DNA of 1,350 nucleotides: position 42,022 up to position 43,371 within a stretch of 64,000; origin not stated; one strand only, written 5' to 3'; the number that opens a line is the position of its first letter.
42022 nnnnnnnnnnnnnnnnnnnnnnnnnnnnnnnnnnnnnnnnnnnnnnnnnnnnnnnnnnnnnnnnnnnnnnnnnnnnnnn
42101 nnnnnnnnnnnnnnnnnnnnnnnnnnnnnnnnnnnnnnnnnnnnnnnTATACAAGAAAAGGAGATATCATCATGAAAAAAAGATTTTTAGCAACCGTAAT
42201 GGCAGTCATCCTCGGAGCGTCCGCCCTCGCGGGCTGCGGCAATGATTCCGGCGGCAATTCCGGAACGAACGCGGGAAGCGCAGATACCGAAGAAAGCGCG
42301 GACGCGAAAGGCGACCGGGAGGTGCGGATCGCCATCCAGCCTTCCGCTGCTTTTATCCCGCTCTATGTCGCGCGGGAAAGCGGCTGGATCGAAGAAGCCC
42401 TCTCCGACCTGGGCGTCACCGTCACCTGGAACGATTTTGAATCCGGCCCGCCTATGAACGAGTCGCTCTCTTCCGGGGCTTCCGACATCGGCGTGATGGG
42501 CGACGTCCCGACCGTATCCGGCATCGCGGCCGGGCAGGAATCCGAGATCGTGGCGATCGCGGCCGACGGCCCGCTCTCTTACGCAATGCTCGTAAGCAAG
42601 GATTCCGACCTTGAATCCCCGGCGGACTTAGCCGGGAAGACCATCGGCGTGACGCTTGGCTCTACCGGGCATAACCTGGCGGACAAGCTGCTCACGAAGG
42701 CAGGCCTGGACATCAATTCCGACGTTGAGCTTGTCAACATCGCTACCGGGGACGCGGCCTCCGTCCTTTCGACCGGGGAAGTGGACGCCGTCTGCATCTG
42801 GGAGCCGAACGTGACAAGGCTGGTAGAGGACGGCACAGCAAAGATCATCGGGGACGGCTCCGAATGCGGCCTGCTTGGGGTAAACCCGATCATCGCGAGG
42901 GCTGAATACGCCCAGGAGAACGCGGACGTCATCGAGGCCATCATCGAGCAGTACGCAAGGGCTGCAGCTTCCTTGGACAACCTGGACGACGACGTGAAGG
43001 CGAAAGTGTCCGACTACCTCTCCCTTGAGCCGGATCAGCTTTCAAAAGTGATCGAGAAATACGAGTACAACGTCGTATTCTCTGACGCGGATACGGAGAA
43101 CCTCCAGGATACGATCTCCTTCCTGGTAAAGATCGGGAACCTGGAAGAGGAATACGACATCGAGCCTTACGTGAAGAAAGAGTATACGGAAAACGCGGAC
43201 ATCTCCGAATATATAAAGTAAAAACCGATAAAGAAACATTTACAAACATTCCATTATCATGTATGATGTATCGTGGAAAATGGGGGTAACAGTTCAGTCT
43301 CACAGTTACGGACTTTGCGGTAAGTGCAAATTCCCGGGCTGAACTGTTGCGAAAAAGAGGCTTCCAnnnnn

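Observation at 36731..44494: Diol-dehydratase-like glycyl-radical enzyme with an Arg-rich active-site loop, divergent from a sulfonate-type ABC importer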

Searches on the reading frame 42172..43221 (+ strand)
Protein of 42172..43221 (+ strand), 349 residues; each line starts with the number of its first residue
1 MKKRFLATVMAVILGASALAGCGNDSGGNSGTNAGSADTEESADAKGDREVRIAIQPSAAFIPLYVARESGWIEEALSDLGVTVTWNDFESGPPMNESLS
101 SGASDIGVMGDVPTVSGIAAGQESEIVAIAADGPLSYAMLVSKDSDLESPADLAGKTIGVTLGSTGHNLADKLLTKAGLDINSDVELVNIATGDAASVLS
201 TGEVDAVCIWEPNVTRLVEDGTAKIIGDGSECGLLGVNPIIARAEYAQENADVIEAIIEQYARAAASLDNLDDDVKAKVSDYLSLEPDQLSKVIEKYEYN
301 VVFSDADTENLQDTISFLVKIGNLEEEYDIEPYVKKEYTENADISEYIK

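Call 6: search_protein_families(library=pfam, proteins=[window:42172-43221:+])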
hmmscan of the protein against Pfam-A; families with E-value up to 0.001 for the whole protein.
window:42172-43221:+ (349 aa): 4 families
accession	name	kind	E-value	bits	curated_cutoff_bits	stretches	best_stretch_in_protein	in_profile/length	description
PF09084.16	NMT1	-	1.9e-18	67.6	20.5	1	60-266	3-207/216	NMT1/THI5 like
PF13379.11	NMT1_2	-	1.1e-15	58.6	24.7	1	46-279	3-247/252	NMT1-like family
PF12974.12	Phosphonate-bd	-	1e-09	38.6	27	1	80-226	27-184/242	ABC transporter, phosphonate, periplasmic substrate-binding protein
PF04069.17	OpuAC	-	1e-06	29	21.2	1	74-275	21-240/257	Substrate binding domain of ABC-type glycine betaine transport system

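Call 11: search_protein_families(library=ncbifam, proteins=[window:42172-43221:+], max_evalue=0.00001)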
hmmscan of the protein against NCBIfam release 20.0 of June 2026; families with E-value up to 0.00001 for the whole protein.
window:42172-43221:+ (349 aa): 7 families
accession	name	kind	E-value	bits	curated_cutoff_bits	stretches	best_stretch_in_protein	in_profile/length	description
TIGR01728.1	SsuA_fam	subfamily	9.5e-53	179.3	163.5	1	51-338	1-288/290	aliphatic sulfonate ABC transporter substrate-binding protein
NF008588.0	PRK11553.1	subfamily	6.3e-32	110.8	299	1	43-267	21-239/319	aliphatic sulfonate ABC transporter substrate-binding protein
TIGR01729.1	taurine_ABC_bnd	equivalog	5.1e-25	88.5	304.25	1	79-268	24-213/300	taurine ABC transporter substrate-binding protein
NF008553.0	PRK11480.1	equivalog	5.4e-17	62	490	1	78-265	47-232/320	taurine ABC transporter substrate-binding protein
TIGR02122.1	TRAP_TAXI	subfamily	4.5e-08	32.3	84.35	1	1-209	1-196/320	TAXI family TRAP transporter solute-binding subunit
TIGR03427.1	ABC_peri_uca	equivalog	4.9e-08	32.5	333.9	1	120-281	74-231/328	putative urea ABC transporter substrate-binding protein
NF040735.1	SBP_SaoX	equivalog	6.5e-07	28.8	300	0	79-228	31-174/330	ABC transporter substrate-binding subunit SaoX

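Call 45: search_solved_structures(query=window:42172-43221:+, max_evalue=0.001)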
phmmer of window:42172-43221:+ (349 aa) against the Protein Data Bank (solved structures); distinct sequences matched with E-value up to 0.001: 7.
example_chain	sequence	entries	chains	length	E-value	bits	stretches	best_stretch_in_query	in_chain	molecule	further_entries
2x26_A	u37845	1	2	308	3.9e-25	92.2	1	83-267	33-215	PERIPLASMIC ALIPHATIC SULPHONATES-BINDING PROTEIN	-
3e4r_A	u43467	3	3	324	1.2e-24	90.6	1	49-248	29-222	Nitrate transport protein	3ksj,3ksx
6ssy_A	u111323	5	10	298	2.1e-15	60.3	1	77-260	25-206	Taurine-binding periplasmic protein | Taurine ABC transporter substrate-binding protein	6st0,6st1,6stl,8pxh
3uif_A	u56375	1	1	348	8.9e-12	48.3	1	71-280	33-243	Sulfonate ABC transporter, periplasmic sulfonate-binding protein SsuA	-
3qsl_A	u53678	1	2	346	1e-11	48.1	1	49-229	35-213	Putative exported protein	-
3ix1_A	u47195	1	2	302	3.9e-06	29.8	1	50-318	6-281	N-formyl-4-amino-5-aminomethyl-2-methylpyrimidine binding protein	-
9ooz_A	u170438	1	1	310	6.4e-05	25.8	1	118-268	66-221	ABC transporter substrate binding protein (Subunit A)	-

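Call 79: find_related_loci(query=window:42172-43221:+, collection=genome_contigs, flank=8000)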
Query window:42172-43221:+ (349 aa) in genome_contigs; peptide patterns used: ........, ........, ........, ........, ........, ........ (x = any residue, [..] = any of these).
184 stretches matched a pattern; 20 encode a relative of the query (tblastn E <= 1e-3); 20 distinct loci.
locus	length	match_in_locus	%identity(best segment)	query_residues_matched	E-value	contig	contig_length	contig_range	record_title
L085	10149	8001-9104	71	1-348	2e-170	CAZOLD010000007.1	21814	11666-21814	MAG TPA_asm: uncultured Eubacterium sp. isolate SRP314395_co1_99 genome assembly, contig: NODE_2042_length_21814_cov_6.0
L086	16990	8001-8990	68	3-348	4e-152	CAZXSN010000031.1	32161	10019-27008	MAG TPA_asm: uncultured Lachnospiraceae bacterium isolate SRP314395_co1_133 genome assembly, contig: NODE_1035_length_32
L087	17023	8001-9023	52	1-335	2e-110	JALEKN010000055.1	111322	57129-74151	MAG: Agathobacter sp. isolate SUG88 k141_3033467, whole genome shotgun sequence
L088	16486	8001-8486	27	51-217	4e-13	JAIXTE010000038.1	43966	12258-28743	MAG: Burkholderiales bacterium isolate C8_MAG_00029 pond_C8_MAG_00029_000000000048, whole genome shotgun sequence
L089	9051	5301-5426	53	1-45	4e-7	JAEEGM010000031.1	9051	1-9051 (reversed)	MAG: Eubacterium sp. isolate Tb.RUG.1 k141_2121008_flag=0_multi=8.0007_len=9051, whole genome shotgun sequence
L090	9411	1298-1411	59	1-39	2e-6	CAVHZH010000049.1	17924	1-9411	Oscillospiraceae bacterium isolate H07676-L1_cleanbin_000024 genome assembly, contig: Spades_H07676-L1_contig_2651, whol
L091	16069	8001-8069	65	1-23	6e-5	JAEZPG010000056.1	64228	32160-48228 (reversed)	MAG: Bacillota bacterium isolate OH_CFB_36 k127_888550, whole genome shotgun sequence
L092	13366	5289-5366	69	1-26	9e-6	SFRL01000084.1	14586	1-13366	MAG: bacterium isolate W0P33.017 Contig3732, whole genome shotgun sequence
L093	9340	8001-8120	47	1-43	1e-5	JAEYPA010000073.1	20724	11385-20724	MAG: Bacillota bacterium isolate OH_CBB_175 k127_1751665, whole genome shotgun sequence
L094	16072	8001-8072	71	1-24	2e-5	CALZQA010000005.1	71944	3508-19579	MAG: uncultured bacterium isolate SRR5240751_bin.37_metaWRAP_v1.3_MAG genome assembly, contig: ERZ9450696.46, whole geno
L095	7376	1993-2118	42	1-45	2e-5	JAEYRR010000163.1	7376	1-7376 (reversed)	MAG: Bacillota bacterium isolate OH_CBB_67 k127_694468, whole genome shotgun sequence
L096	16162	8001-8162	39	1-51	8e-5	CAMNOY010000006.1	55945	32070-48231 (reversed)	MAG: uncultured Lachnospiraceae bacterium isolate SRR873597_bin.12_metaWRAP_v1.3_MAG genome assembly, contig: NODE.902_l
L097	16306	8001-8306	28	1-91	6e-5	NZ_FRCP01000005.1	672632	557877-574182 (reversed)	Anaerosporobacter mobilis DSM 15930, whole genome shotgun sequence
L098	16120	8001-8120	58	1-32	6e-5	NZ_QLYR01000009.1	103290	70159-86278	Hydrogeniiclostridium mannosilyticum strain ASD2818 NODE_9_length_103290_cov_78.545159, whole genome shotgun sequence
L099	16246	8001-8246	32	1-93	6e-5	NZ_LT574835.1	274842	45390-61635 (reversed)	Bariatricus massiliensis strain AT12, whole genome shotgun sequence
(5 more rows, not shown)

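Call 82: search_protein_families(library=ncbifam, proteins=[L087:9035-11506:+, L087:11503-12357:+, L087:12471-13385:+, L087:13405-14238:+, L087:14337-15242:+, L087:5533-6228:+, L087:8001-9032:+], max_evalue=1e-20)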
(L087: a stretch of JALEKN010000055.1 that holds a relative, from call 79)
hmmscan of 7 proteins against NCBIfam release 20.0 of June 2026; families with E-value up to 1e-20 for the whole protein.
L087:9035-11506:+ (823 aa): 9 families
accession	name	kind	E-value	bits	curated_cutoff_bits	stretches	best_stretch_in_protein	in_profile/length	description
NF048011.1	SfplDhtHpsGDes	equivalog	0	1369.3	1000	1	7-820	1-820/821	(2S)-3-sulfopropanediol dehydratase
TIGR01774.1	PFL2-3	subfamily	1.8e-177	592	678.2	1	23-819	3-784/786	formate C-acetyltransferase/glycerol dehydratase family glycyl radical enzyme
TIGR04394.1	choline_CutC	equivalog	2.1e-148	496.2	1050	1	24-821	3-788/789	choline trimethylamine-lyase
NF043068.1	glycl_HYPD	equivalog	1e-147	493.5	1100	1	25-819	3-782/784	trans-4-hydroxy-L-proline dehydratase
NF007437.0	PRK09983.1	equivalog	6e-128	428.1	1109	1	31-820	10-764/765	formate C-acetyltransferase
NF048009.1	SfplDhtHpfGKleb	equivalog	1.9e-123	413.3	1000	1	24-818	26-821/824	(2S)-3-sulfopropanediol dehydratase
NF033718.1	indole_decarb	equivalog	4.1e-114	382.6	1100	2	22-618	31-644/868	indoleacetate decarboxylase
NF033715.1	glycyl_HPDL_Lrg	equivalog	3.5e-89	299.8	1150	2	628-820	710-900/901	4-hydroxyphenylacetate decarboxylase large subunit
TIGR01255.1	pyr_form_ly_1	equivalog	3.2e-24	85.4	994.2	0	583-821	512-743/744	formate C-acetyltransferase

L087:11503-12357:+ (284 aa): 12 families
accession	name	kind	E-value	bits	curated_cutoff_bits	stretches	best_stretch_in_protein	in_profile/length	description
NF048010.1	SfplDhtActHpsHDes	equivalog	6.8e-107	356.7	430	1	5-281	3-296/298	(2S)-3-sulfopropanediol dehydratase activating enzyme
TIGR02494.1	PFLE_PFLC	subfamily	1.9e-93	312.9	174.35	1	10-279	1-285/293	glycyl-radical enzyme activating protein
NF043069.1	T4HPD_activ_SAM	equivalog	7.4e-77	258.7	425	1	8-270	2-274/299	trans-4-hydroxy-L-proline dehydratase activase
TIGR04395.1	cutC_activ_rSAM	equivalog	2.5e-76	256.9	360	1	7-273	4-287/309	choline TMA-lyase-activating enzyme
NF033719.1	ind_deCO2_activ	equivalog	1e-74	251.6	425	1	8-269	1-278/302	indoleacetate decarboxylase activase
NF033717.2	HPDL_rSAM_activ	equivalog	9.7e-72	241.8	420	1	7-270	3-282/311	4-hydroxyphenylacetate decarboxylase activase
NF048008.1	SfplDhtActHpfHKleb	equivalog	3.3e-69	233.5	500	1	9-277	1-286/308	(2S)-3-sulfopropanediol dehydratase activating enzyme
NF007483.0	PRK10076.1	equivalog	1.1e-58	198.8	326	1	6-269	20-266/292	[formate-C-acetyltransferase]-activating enzyme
TIGR04003.1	rSAM_BssD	equivalog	2e-55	188.1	496.45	1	10-264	3-274/314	[benzylsuccinate synthase]-activating enzyme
TIGR02493.1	PFLA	equivalog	7.7e-53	179.3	231.75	1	96-270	43-218/235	pyruvate formate-lyase-activating protein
NF008356.0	PRK11145.1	equivalog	7.8e-40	136.7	375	1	96-269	48-222/246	pyruvate formate lyase 1-activating protein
TIGR04041.1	activase_YjjW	hypoth_equivalog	6.3e-35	120.9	250.2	1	8-258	2-247/276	YjjW family glycine radical enzyme activase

L087:12471-13385:+ (304 aa): 2 families
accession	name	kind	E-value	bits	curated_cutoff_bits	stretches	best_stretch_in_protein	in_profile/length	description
NF047520.1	trans_act_CidR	equivalog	2.8e-22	79.3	415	1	1-297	1-286/292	cidABC operon transcriptional activator CidR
TIGR03339.1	phn_lysR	subfamily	4.8e-21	75.3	341.1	0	5-206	1-187/279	aminoethylphosphonate catabolism associated LysR family transcriptional regulator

L087:13405-14238:+ (277 aa): 1 family
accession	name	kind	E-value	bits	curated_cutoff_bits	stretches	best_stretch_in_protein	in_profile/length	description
TIGR00268.2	TIGR00268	equivalog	4.8e-98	327.5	150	1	8-267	1-259/259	ATP-dependent sacrificial sulfur transferase LarE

L087:14337-15242:+ (301 aa): 0 families

L087:5533-6228:+ (231 aa): 4 families
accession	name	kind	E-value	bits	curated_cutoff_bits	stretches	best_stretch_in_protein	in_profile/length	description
TIGR02254.1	YjjG_YfnB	equivalog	4e-56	190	159.9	1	7-230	2-222/223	YjjG family noncanonical pyrimidine nucleotidase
NF052576.1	PymNtasePynAStpc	equivalog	1.5e-43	149.1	350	1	8-231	5-227/229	pyrimidine 5'-nucleotidase PynA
NF006976.0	PRK09449.1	equivalog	6.8e-40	137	183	1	8-231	5-222/225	pyrimidine 5'-nucleotidase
TIGR02253.1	CTE7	subfamily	9.9e-24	84.3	169.75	1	5-227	1-220/221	TIGR02253 family HAD-type hydrolase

L087:8001-9032:+ (343 aa): 3 families
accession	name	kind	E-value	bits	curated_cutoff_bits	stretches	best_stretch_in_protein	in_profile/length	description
TIGR01728.1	SsuA_fam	subfamily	3.5e-48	164.3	163.5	1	60-341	3-285/290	aliphatic sulfonate ABC transporter substrate-binding protein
NF008588.0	PRK11553.1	subfamily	1e-29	103.5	299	1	69-297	38-263/319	aliphatic sulfonate ABC transporter substrate-binding protein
TIGR01729.1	taurine_ABC_bnd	equivalog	1.5e-22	80.4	304.25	1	88-264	26-203/300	taurine ABC transporter substrate-binding protein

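Call 86: find_related_loci(query=A2, collection=genome_contigs, flank=8000)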
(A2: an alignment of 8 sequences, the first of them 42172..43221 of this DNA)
Query A2 (349 aa) in genome_contigs; peptide patterns used: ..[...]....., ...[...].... (x = any residue, [..] = any of these).
248 stretches matched a pattern; 201 encode a relative of the query (tblastn E <= 1e-3); the best 80 are kept; 80 distinct loci.
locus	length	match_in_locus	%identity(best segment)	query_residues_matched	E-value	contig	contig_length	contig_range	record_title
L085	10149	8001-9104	71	1-348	6e-170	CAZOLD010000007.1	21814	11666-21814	MAG TPA_asm: uncultured Eubacterium sp. isolate SRP314395_co1_99 genome assembly, contig: NODE_2042_length_21814_cov_6.0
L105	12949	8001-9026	70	1-349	6e-156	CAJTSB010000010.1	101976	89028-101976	MAG TPA_asm: uncultured Lachnospiraceae bacterium isolate MGBC111479 genome assembly, contig: MGBC111479.10, whole genom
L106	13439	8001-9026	69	1-349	5e-153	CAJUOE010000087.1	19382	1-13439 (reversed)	MAG TPA_asm: uncultured Lachnospiraceae bacterium isolate MGBC161624 genome assembly, contig: MGBC161624.87, whole genom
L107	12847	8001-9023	68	1-348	5e-152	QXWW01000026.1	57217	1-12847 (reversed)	Lachnospiraceae bacterium strain X68 Scaffold23_1, whole genome shotgun sequence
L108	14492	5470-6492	69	1-348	1e-151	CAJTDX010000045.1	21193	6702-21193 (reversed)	Lachnospiraceae bacterium isolate B57_57_RB_H genome assembly, contig: MGBC000118.45, whole genome shotgun sequence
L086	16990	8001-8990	68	3-348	1e-151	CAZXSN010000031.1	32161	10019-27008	MAG TPA_asm: uncultured Lachnospiraceae bacterium isolate SRP314395_co1_133 genome assembly, contig: NODE_1035_length_32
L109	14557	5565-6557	70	4-344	3e-151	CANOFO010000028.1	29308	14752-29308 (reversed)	MAG TPA_asm: uncultured Lachnospiraceae bacterium isolate SRR13921779_bin.8_metawrap_v1.3_MAG genome assembly, contig: N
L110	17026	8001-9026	68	2-349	3e-150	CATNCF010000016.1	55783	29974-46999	MAG TPA_asm: uncultured Lachnospiraceae bacterium isolate MGG19816_1680015490 genome assembly, contig: ERR899284_610, wh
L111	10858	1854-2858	69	1-344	1e-150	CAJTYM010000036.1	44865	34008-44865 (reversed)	MAG TPA_asm: uncultured Lachnospiraceae bacterium isolate MGBC122324 genome assembly, contig: MGBC122324.36, whole genom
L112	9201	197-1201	67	1-344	4e-149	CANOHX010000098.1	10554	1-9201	MAG TPA_asm: uncultured Lachnospiraceae bacterium isolate SRR13921775_bin.38_metawrap_v1.3_MAG genome assembly, contig:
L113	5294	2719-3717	68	2-344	2e-149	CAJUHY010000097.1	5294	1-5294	MAG TPA_asm: uncultured Lachnospiraceae bacterium isolate MGBC140115 genome assembly, contig: MGBC140115.97, whole genom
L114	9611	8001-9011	66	2-348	7e-148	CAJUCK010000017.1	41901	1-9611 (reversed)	MAG TPA_asm: uncultured Lachnospiraceae bacterium isolate MGBC117436 genome assembly, contig: MGBC117436.17, whole genom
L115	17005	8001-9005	62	3-348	7e-143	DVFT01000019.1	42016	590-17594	MAG TPA_asm: Candidatus Limivivens merdigallinarum isolate ChiSjej3B21-11622 ChiSjej3B21M5__C23795_L42016_SRR6323095, wh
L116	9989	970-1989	59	3-348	3e-133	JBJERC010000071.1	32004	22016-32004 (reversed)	MAG: Oscillospiraceae bacterium isolate LOHA14_bin.027 NODE_567_length_32004_cov_9.146233, whole genome shotgun sequence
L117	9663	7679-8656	59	24-348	6e-125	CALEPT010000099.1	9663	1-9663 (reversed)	MAG TPA_asm: uncultured Ruminococcus sp. isolate ERR1278072_bin.68_CONCOCT_v1.1_MAG genome assembly, contig: ERZ842375.5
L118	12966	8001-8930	60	39-349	3e-124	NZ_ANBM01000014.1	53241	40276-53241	Anaerovibrio sp. JC8 JC8_014, whole genome shotgun sequence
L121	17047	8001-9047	53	1-347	2e-117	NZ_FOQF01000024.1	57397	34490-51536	Pseudobutyrivibrio sp. OR37, whole genome shotgun sequence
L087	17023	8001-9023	52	1-335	7e-110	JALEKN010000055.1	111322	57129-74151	MAG: Agathobacter sp. isolate SUG88 k141_3033467, whole genome shotgun sequence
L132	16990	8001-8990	51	3-349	1e-107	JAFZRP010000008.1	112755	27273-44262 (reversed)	MAG: Treponema sp. isolate RGIG8034 Water_buffalos_Rumen-1__c54746, whole genome shotgun sequence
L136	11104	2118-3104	51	1-349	4e-105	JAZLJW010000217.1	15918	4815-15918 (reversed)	MAG: Treponemataceae bacterium isolate T1900044961_TA20190021.MAGScoT_cleanbin_000041 SGB_3950_k141_360586, whole genome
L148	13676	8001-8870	50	51-338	2e-94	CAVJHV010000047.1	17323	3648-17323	Treponemataceae bacterium isolate H07616-L1_cleanbin_000045 genome assembly, contig: Spades_H07616-L1_contig_2243, whole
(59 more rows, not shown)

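Call 91: search_protein_families(library=pfam, proteins=[L132:4977-6212:-, L121:12598-13836:+, L118:8947-10509:+, L132:3444-4982:+, L132:39-1895:+, L132:1904-2815:+, L136:3118-4131:+, L136:4156-4941:+, L136:5108-6307:+, L148:3971-5503:+], max_evalue=0.00001)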
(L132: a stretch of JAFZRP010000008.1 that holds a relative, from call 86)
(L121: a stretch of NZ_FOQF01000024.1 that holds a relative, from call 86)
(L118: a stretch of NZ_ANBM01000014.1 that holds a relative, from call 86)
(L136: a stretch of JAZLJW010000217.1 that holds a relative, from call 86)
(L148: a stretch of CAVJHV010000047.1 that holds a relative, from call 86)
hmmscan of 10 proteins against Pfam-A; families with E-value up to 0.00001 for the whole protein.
L132:4977-6212:- (411 aa): 1 family
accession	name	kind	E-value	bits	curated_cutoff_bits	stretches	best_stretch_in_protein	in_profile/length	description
PF01553.26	Acyltransferase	-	4.4e-13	49.6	23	1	46-159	8-128/132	Acyltransferase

L121:12598-13836:+ (412 aa): 3 families
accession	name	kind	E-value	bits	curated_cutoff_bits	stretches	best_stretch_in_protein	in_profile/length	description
PF01053.26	Cys_Met_Meta_PP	-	1.7e-111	372.9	27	1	11-411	2-380/381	Cys/Met metabolism PLP-dependent enzyme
PF00155.27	Aminotran_1_2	-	1.7e-08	34.5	19.7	1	65-184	44-186/361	Aminotransferase class I and II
PF01041.23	DegT_DnrJ_EryC1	-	2.5e-07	30.7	19.8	1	63-187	24-149/360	DegT/DnrJ/EryC1/StrS aminotransferase family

L118:8947-10509:+ (520 aa): 2 families
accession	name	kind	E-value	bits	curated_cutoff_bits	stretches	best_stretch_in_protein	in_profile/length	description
PF01077.27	NIR_SIR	-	1.3e-28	99.9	27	1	124-272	2-154/158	Nitrite and sulphite reductase 4Fe-4S domain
PF03460.22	NIR_SIR_ferr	-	1.3e-17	63.7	24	1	52-110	6-64/69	Nitrite/Sulfite reductase ferredoxin-like half domain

L132:3444-4982:+ (512 aa): 3 families
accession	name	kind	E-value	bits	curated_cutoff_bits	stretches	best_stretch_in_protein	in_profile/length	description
PF07724.20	AAA_2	-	1.4e-32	113.4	27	1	275-397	28-165/166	AAA domain (Cdc48 subfamily)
PF00004.35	AAA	-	3.9e-16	60.1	21.2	2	296-401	37-129/131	ATPase family associated with various cellular activities (AAA)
PF07728.20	AAA_5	-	3.3e-08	34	22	0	57-93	1-38/139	AAA domain (dynein-related subfamily)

L132:39-1895:+ (618 aa): 2 families
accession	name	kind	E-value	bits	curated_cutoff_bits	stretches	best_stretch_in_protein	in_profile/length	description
PF01131.25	Topoisom_bac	-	1.3e-122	410.2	35.1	1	34-455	4-409/411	DNA topoisomerase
PF01396.24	Zn_ribbon_Top1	-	6.7e-28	96.7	32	2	487-522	2-37/39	Topoisomerase DNA binding C4 zinc finger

L132:1904-2815:+ (303 aa): 2 families
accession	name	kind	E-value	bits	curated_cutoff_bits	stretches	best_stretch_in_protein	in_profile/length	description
PF00589.27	Phage_integrase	-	3.8e-42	144.4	27.1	1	110-285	2-170/172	Phage integrase family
PF02899.23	Phage_int_SAM_1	-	1.2e-15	58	22.3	1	7-85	1-80/83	Phage integrase, N-terminal SAM-like domain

L136:3118-4131:+ (337 aa): 1 family
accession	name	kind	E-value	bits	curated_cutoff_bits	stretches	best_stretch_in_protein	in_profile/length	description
PF01936.24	NYN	-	5.4e-21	76.1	24.2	1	21-155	2-143/145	NYN domain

L136:4156-4941:+ (261 aa): 0 families

L136:5108-6307:+ (399 aa): 1 family
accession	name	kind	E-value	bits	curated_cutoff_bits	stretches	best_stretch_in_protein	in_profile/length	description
PF00704.34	Glyco_hydro_18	-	1e-71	242.6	29.6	1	62-388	17-317/317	Glycosyl hydrolases family 18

L148:3971-5503:+ (510 aa): 2 families
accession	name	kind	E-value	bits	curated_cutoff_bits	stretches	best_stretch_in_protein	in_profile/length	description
PF01039.27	Carboxyl_trans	-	4.5e-178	593.3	22.3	1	21-508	1-493/493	Carboxyl transferase domain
PF03255.19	ACCA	-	2.4e-10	40.6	23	1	336-473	135-274/310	Acetyl co-enzyme A carboxylase carboxyltransferase-like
